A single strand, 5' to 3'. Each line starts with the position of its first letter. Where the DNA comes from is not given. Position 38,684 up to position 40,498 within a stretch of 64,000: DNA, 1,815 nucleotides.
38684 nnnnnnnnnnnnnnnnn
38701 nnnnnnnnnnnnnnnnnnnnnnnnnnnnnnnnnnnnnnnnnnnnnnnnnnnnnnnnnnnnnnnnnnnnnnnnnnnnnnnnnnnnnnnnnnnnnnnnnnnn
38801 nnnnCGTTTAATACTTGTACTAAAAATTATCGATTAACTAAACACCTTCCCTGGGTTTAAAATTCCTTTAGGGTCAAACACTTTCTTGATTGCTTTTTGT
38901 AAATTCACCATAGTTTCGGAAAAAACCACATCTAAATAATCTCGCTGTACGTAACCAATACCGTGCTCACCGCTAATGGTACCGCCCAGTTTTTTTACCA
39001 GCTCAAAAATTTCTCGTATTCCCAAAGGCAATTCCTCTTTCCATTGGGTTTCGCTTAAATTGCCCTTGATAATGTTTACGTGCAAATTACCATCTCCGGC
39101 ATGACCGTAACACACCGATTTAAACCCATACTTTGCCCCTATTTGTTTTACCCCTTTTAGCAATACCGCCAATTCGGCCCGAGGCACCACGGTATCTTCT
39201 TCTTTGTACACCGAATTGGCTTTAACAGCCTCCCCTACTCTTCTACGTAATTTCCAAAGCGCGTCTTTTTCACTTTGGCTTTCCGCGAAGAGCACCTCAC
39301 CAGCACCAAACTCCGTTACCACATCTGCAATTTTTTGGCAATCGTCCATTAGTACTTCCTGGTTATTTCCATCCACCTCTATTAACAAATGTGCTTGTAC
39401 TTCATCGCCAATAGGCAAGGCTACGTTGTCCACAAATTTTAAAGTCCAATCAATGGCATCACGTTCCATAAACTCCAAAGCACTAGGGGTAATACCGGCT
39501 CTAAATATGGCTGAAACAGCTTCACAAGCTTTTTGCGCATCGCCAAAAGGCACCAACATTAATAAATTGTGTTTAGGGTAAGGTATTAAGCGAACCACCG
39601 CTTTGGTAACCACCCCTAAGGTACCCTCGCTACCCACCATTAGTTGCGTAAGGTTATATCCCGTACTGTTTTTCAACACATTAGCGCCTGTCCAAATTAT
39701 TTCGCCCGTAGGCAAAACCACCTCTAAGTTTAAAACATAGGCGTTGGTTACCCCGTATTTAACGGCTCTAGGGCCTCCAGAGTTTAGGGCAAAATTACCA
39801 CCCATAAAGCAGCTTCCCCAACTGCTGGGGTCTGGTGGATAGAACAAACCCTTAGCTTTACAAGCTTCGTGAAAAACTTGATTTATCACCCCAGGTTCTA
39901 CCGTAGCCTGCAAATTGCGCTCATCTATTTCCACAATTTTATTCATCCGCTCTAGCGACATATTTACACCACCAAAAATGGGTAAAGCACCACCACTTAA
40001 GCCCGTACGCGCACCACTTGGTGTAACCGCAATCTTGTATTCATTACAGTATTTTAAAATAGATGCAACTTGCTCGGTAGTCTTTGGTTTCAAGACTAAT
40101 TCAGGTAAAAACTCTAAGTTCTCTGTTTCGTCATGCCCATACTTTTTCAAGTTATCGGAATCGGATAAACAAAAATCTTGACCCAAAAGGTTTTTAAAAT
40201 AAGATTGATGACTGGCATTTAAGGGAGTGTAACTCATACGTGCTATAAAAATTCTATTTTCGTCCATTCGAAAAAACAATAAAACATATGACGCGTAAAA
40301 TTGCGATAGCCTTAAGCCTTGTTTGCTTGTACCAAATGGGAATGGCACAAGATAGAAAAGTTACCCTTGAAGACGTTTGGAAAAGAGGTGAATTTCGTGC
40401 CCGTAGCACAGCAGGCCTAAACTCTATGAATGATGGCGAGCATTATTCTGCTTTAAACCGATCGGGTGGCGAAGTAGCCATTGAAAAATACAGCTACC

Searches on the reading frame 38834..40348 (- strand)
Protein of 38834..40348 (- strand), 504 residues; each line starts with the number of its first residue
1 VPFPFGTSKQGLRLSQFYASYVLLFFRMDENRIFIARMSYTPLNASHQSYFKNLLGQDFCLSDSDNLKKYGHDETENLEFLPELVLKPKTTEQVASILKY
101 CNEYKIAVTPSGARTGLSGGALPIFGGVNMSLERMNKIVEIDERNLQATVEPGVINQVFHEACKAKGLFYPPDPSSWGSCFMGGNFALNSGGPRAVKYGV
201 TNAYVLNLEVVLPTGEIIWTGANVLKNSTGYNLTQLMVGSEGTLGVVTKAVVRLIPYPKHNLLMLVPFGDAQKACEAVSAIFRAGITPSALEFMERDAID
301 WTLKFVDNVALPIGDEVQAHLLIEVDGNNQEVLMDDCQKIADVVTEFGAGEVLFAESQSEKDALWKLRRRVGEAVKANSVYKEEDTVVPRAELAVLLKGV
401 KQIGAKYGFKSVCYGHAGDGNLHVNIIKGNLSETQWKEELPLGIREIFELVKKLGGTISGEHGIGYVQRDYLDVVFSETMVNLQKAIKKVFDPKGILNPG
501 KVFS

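Call 45: search_protein_families(library=pfam, proteins=[window:38834-40348:-], max_evalue=0.001)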
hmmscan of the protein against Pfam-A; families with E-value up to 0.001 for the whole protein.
window:38834-40348:- (504 aa): 2 families
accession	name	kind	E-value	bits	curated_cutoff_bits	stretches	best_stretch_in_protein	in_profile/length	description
PF02913.24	FAD-oxidase_C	-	1.6e-63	215.2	21.2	1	258-502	2-248/248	FAD linked oxidases, C-terminal domain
PF01565.28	FAD_binding_4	-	1.9e-39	135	26.4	1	82-221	1-139/139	FAD binding domain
